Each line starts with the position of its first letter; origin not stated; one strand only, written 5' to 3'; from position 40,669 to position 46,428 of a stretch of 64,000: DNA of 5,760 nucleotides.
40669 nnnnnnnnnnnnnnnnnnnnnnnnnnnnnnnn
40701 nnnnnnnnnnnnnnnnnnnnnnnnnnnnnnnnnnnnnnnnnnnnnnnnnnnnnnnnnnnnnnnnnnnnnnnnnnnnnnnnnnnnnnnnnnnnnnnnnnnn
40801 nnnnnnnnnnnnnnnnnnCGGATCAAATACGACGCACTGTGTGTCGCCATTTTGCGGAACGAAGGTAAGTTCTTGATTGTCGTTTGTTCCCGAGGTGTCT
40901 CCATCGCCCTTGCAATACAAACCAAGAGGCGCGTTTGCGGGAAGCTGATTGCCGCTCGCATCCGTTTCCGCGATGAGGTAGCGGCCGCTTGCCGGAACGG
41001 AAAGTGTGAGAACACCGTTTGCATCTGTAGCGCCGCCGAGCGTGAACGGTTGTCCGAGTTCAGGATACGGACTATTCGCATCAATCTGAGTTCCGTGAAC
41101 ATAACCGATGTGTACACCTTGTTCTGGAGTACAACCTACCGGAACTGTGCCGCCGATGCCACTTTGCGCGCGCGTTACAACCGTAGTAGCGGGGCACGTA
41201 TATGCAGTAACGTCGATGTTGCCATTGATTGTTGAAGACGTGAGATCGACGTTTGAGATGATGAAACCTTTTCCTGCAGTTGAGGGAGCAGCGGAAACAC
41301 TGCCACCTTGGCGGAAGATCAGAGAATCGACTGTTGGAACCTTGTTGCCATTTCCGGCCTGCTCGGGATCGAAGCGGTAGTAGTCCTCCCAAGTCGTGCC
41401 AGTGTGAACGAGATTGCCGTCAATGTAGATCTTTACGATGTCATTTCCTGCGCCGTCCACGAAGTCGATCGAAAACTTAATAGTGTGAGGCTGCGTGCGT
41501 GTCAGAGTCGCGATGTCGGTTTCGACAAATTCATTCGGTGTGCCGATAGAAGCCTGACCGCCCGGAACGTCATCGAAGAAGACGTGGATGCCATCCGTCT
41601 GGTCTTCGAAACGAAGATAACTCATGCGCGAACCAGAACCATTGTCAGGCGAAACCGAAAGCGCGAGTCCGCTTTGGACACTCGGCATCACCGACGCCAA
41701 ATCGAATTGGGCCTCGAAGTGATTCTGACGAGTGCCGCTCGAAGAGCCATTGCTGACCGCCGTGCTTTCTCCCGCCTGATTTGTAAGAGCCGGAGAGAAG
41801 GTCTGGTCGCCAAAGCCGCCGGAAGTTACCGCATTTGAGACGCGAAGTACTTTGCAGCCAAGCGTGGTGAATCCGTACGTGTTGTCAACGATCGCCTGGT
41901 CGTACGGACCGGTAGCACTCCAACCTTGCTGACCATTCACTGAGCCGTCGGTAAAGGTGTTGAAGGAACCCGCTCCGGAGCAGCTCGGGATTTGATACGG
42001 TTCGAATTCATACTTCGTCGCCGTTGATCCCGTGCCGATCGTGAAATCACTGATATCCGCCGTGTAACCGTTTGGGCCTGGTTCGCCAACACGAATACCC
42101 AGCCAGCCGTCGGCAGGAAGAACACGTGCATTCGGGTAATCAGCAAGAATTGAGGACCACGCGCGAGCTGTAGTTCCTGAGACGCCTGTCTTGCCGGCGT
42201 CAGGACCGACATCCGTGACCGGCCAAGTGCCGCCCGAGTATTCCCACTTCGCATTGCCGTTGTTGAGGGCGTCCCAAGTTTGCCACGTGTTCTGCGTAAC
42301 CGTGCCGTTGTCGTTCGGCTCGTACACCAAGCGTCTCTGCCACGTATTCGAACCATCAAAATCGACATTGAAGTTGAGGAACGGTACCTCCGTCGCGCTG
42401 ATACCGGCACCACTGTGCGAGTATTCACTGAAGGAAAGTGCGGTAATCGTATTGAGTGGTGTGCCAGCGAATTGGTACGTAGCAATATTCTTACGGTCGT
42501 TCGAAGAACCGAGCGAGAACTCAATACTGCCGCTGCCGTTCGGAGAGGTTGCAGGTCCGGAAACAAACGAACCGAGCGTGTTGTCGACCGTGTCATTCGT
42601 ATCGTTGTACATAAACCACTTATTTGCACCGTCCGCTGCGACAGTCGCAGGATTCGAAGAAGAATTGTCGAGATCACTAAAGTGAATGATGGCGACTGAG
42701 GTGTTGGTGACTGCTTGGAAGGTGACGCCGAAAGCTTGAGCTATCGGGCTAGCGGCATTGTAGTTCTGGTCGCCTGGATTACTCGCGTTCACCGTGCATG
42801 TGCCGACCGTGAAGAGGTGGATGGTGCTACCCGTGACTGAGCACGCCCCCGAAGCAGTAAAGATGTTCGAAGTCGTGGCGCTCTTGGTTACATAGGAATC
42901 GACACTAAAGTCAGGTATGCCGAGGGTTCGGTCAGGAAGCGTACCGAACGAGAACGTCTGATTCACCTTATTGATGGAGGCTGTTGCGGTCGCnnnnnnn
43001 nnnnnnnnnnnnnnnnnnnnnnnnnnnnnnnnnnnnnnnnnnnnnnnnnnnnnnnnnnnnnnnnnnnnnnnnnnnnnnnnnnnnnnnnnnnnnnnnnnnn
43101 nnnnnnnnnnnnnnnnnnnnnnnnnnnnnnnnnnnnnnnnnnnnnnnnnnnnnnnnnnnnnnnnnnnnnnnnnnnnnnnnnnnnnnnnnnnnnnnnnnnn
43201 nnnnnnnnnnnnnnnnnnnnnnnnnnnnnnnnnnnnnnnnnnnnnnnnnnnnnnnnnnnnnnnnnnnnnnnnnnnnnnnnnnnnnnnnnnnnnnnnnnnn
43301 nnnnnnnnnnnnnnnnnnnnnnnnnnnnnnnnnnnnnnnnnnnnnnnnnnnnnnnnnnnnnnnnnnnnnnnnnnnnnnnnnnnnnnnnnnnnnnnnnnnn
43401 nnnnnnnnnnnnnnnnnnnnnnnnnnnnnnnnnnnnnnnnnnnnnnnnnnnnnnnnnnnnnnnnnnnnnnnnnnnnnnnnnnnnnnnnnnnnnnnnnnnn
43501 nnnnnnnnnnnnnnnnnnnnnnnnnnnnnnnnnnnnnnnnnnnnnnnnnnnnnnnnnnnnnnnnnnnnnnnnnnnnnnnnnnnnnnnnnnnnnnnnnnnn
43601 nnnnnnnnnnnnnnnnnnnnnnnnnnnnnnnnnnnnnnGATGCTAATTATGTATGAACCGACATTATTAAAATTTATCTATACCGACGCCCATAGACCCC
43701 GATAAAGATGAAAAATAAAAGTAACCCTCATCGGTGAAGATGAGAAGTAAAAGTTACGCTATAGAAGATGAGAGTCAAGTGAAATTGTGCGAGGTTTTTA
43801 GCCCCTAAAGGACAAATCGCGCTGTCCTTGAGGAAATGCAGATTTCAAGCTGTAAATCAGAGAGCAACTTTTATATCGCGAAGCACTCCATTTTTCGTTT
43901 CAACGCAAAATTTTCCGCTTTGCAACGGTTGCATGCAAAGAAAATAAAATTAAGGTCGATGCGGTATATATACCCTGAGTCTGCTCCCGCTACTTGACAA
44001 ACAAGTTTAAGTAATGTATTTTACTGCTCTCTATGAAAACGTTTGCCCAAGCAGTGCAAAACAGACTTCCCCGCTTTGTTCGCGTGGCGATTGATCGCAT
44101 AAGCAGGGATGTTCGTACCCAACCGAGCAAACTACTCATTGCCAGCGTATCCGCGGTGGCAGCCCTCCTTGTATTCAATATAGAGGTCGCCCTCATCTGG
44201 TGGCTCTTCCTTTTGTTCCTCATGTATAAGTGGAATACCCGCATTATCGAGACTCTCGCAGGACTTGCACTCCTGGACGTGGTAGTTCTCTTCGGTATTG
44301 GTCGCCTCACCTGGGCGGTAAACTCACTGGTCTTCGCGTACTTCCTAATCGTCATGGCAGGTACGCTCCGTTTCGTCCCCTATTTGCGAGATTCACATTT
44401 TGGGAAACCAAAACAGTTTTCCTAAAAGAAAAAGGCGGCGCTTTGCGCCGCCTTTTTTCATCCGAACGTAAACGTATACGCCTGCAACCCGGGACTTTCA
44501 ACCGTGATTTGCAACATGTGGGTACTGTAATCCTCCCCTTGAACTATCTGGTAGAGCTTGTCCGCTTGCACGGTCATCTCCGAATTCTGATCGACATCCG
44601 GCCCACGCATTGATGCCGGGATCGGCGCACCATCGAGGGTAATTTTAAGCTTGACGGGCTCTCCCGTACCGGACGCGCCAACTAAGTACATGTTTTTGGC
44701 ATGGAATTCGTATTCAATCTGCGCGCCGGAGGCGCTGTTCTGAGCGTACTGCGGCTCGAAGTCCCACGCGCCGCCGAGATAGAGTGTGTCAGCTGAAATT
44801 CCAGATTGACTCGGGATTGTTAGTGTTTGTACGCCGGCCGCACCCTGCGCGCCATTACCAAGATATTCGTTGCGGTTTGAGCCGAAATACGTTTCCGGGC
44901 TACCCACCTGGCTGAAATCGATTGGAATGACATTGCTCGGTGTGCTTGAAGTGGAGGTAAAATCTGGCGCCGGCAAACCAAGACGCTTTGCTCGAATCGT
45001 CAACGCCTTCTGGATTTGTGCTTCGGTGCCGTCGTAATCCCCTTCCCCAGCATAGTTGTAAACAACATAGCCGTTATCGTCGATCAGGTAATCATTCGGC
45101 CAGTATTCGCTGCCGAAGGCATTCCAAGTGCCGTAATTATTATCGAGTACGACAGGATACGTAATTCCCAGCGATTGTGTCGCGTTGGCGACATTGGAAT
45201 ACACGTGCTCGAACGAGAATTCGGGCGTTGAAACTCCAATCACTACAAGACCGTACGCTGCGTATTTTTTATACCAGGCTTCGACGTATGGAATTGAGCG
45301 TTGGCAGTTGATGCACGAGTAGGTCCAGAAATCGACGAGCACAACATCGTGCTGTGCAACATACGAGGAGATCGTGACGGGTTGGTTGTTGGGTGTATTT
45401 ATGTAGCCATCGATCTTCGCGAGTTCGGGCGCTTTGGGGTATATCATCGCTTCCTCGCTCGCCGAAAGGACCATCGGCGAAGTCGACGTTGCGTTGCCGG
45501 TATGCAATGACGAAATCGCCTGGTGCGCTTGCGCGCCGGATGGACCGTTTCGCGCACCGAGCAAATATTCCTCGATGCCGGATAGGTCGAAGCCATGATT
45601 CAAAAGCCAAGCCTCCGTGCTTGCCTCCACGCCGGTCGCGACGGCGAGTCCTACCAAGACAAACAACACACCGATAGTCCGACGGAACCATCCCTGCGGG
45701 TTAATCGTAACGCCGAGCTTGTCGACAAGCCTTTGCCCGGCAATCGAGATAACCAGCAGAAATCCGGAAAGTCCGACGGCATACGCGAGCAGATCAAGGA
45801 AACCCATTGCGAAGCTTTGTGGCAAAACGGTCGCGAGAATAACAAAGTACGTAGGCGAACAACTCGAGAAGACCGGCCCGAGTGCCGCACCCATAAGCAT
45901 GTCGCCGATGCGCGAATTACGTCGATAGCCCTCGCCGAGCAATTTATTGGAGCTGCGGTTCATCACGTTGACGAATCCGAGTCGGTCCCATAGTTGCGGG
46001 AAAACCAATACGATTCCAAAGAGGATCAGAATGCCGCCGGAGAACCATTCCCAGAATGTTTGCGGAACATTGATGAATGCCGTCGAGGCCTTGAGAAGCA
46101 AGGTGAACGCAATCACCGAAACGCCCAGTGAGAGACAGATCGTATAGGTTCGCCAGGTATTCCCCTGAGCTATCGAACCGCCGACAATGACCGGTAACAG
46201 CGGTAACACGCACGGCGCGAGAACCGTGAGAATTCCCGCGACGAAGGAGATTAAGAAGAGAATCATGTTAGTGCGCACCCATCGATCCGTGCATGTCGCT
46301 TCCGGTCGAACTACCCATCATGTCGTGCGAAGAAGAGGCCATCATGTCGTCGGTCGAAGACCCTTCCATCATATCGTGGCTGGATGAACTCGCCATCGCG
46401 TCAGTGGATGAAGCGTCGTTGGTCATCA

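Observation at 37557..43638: Cohesin-dockerin pair: membrane-anchored cohesin-like protein translationally coupled to a 1778-aa surface protein ending in a dockerin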

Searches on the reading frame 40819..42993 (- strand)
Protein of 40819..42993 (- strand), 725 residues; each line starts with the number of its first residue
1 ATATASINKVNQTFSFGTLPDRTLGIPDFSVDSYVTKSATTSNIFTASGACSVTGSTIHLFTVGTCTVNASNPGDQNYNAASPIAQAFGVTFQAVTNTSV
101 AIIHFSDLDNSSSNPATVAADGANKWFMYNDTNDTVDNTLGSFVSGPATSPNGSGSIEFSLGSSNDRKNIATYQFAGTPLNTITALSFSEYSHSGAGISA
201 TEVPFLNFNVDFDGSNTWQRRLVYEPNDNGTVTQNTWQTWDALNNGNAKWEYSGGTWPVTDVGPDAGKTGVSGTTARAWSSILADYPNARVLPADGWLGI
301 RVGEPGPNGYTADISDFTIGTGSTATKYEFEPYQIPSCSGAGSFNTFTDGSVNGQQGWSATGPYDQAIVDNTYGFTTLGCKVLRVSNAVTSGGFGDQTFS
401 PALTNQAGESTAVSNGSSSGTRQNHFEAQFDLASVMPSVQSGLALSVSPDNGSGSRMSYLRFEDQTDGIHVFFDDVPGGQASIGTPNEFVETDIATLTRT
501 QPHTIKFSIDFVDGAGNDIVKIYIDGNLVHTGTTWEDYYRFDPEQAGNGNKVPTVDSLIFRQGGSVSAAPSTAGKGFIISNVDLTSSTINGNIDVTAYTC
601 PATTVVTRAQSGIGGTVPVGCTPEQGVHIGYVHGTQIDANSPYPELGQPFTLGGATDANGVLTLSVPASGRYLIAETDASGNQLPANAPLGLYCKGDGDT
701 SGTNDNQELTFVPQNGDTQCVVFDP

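Call 99: search_solved_structures(query=window:40819-42993:-, max_evalue=1)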
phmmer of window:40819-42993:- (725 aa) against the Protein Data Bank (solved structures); distinct sequences matched with E-value up to 1: 0.

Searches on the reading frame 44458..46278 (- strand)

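Call 78: search_protein_families(library=pfam, max_evalue=0.00001, proteins=[window:44458-46278:-])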
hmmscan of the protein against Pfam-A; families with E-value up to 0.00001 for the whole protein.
window:44458-46278:- (606 aa): 5 families
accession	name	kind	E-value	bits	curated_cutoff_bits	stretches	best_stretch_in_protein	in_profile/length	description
PF17991.7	Thioredoxin_10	-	4.4e-33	115.3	27.1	1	460-606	1-142/142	Thioredoxin like C-terminal domain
PF08534.16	Redoxin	-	3.9e-12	46.6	26.6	1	296-425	16-147/148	Redoxin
PF00578.27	AhpC-TSA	-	5.8e-12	46.1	26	1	297-407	14-123/124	AhpC/TSA family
PF13905.12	Thioredoxin_8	-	2.1e-08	34.8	27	1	311-405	2-94/94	Thioredoxin-like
PF02683.22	DsbD_TM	-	8e-07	29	27.1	1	7-210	4-211/219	Cytochrome C biogenesis protein transmembrane domain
